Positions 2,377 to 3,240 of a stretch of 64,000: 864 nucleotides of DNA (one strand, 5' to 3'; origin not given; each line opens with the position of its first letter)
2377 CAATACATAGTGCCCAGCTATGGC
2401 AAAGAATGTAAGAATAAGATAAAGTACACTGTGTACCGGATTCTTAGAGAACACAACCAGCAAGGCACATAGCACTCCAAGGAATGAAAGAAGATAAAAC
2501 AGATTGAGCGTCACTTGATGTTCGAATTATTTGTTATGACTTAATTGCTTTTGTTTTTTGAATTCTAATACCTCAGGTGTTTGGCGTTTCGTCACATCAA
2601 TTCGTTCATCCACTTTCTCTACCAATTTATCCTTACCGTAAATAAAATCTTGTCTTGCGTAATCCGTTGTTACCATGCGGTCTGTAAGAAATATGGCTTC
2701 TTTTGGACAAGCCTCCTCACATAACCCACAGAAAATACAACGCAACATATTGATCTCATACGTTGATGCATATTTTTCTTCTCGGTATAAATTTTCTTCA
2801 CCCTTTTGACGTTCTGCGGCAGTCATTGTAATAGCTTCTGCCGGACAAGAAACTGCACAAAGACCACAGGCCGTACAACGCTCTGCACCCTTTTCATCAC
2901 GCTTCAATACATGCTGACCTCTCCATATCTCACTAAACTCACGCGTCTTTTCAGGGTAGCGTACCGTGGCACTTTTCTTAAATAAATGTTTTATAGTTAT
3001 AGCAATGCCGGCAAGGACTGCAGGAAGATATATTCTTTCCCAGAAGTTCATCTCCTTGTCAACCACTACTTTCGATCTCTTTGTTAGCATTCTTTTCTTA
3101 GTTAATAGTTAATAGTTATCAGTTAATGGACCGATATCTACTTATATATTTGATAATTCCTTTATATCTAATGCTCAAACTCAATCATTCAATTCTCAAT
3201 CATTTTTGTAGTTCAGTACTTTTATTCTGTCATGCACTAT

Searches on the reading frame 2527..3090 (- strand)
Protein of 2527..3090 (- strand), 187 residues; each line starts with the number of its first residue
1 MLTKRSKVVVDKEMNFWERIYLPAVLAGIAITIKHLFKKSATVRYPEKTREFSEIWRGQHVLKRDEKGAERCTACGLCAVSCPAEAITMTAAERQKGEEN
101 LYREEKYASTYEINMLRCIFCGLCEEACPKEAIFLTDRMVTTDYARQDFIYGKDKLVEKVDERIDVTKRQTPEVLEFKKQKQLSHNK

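Call 5: search_protein_families(library=pfam, proteins=[window:2527-3090:-])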
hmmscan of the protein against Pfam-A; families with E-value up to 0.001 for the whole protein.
window:2527-3090:- (187 aa): 13 families
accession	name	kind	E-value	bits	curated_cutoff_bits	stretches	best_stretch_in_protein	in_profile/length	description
PF00037.32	Fer4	-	2.1e-14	53.1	21.1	2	111-133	1-23/24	4Fe-4S binding domain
PF12838.12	Fer4_7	-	2.9e-12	47.3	27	1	71-132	1-52/52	4Fe-4S dicluster domain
PF13484.11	Fer4_16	-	1.2e-09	39.2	30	1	71-130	1-65/66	4Fe-4S double cluster binding domain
PF13183.11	Fer4_8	-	2.5e-09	38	27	1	69-131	2-67/68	4Fe-4S dicluster domain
PF13187.11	Fer4_9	-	8.7e-09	35.7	27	1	71-133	1-52/52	4Fe-4S dicluster domain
PF13237.11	Fer4_10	-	1.5e-08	34.8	25.5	1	69-129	6-53/53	4Fe-4S dicluster domain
PF14697.11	Fer4_21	-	2.1e-08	34.6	35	1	69-89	38-59/59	4Fe-4S dicluster domain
PF13534.11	Fer4_17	-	1.1e-07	32.8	22.2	1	50-85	26-59/61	4Fe-4S dicluster domain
PF12837.12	Fer4_6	-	1.6e-07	31.3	25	0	70-87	7-24/24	4Fe-4S binding domain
PF12797.12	Fer4_2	-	3.7e-07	30.1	24.5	1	69-84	7-22/22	4Fe-4S binding domain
PF25160.1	LdpA_Fe-S-bd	-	4.4e-06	26.8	27.6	0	69-91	25-47/49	LdpA Fe-S cluster-binding domain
PF12800.12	Fer4_4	-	6.4e-06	26.5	24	0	70-84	2-16/17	4Fe-4S binding domain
PF12798.12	Fer4_3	-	4.3e-05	24.5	27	0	118-132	1-15/15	4Fe-4S binding domain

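Call 6: search_protein_families(library=ncbifam, proteins=[window:2527-3090:-])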
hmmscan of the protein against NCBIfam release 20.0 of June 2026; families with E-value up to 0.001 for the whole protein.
window:2527-3090:- (187 aa): 84 families (the best 25 are shown)
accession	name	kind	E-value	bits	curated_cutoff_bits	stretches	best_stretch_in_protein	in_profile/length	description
NF004537.0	PRK05888.1-3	equivalog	2.1e-40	138.4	163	1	23-169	21-166/204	NADH-quinone oxidoreductase subunit NuoI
NF004536.0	PRK05888.1-1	equivalog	6e-40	136.5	212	1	25-157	13-138/180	NADH-quinone oxidoreductase subunit NuoI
TIGR01971.1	NuoI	subfamily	1.6e-39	134.2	113.05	1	28-156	1-121/121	NADH-quinone oxidoreductase, chain I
NF004538.0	PRK05888.1-4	equivalog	6.8e-37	126.6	135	1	15-161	6-145/162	NADH-quinone oxidoreductase subunit NuoI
NF004539.0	PRK05888.1-5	equivalog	1.8e-36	125.2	225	1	18-162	9-146/162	NADH-quinone oxidoreductase subunit NuoI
NF004542.0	PRK05888.2-3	equivalog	5.7e-24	84.7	248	1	7-161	18-166/203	NADH-quinone oxidoreductase subunit NuoI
NF004544.0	PRK05888.2-6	equivalog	6.9e-23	81.3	457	1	25-150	34-153/220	NADH-quinone oxidoreductase subunit NuoI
NF004540.0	PRK05888.2-1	equivalog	6.4e-22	77.6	215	1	25-156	4-126/139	NADH-quinone oxidoreductase subunit NuoI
NF004545.0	PRK05888.3-1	equivalog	2.4e-20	72.8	229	1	12-160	13-149/154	NADH-quinone oxidoreductase subunit NuoI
NF040612.1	F420_dehyd_FpoI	exception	3.8e-19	68.8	180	1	25-161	2-129/135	F420H2 dehydrogenase subunit FpoI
NF009053.0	PRK12387.1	subfamily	3.6e-18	66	204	1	38-150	11-107/180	formate hydrogenlyase complex iron-sulfur subunit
NF006076.0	PRK08222.1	equivalog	4.4e-18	65.7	270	1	40-148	13-105/181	hydrogenase 4 subunit H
NF004541.0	PRK05888.2-2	equivalog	7.4e-18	64.9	217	1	24-168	19-146/168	NADH-quinone oxidoreductase subunit NuoI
NF010590.0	PRK13984.1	equivalog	1.2e-16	60.1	946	1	31-160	16-137/611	putative oxidoreductase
NF042909.1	FMH_DH_FwdF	exception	2.2e-15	56.6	375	1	53-152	38-131/336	tungsten-dependent formylmethanofuran dehydrogenase subunit FwdF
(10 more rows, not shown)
